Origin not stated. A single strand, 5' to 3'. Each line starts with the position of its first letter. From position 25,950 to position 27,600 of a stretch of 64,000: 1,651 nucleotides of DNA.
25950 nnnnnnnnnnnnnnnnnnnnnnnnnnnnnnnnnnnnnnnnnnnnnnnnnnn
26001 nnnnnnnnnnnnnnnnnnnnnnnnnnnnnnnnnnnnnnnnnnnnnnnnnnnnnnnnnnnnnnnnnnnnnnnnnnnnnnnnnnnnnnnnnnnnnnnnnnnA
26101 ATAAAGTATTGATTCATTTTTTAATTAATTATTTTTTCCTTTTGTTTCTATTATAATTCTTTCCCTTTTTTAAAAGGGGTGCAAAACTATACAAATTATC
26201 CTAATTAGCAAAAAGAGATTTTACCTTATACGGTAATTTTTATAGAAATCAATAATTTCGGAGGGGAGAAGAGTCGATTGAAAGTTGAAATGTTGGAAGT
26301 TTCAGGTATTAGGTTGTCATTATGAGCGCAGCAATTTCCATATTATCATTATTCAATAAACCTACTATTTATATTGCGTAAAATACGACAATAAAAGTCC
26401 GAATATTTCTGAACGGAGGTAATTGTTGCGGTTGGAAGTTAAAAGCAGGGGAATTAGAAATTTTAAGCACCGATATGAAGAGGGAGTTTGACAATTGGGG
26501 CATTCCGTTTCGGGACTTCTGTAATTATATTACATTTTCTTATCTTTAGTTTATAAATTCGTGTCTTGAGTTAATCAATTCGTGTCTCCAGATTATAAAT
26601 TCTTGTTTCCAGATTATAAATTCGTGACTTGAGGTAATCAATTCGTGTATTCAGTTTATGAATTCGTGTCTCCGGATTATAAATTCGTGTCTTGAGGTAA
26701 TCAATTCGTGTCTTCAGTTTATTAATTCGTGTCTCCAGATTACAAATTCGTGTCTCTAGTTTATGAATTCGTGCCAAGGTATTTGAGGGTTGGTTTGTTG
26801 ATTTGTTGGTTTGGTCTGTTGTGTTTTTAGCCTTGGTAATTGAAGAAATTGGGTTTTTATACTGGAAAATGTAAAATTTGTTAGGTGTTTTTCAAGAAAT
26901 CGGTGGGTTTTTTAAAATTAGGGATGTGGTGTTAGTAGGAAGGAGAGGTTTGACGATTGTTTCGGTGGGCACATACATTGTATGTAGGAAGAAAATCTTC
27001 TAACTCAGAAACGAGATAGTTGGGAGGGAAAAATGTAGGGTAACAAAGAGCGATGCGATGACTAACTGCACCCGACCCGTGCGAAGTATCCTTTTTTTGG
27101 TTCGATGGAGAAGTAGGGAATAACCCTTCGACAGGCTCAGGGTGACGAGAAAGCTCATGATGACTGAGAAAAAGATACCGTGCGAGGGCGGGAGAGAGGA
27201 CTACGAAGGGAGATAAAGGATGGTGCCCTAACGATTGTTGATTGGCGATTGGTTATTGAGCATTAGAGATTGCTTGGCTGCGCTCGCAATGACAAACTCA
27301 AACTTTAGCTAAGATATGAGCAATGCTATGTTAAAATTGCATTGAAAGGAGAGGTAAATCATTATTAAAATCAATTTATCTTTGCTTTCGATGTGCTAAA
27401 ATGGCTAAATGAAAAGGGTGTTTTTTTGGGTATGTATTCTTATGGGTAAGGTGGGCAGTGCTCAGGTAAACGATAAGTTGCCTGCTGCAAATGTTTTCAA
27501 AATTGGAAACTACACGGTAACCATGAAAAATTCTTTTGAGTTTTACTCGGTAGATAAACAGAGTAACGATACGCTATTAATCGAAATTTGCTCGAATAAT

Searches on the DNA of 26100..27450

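Call 82: search_rna_families(source=window, start=26100, end=27450, threshold=evalue, max_evalue=0.1)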
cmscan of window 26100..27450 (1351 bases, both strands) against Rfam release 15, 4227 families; matches with E-value up to 0.1: 0.
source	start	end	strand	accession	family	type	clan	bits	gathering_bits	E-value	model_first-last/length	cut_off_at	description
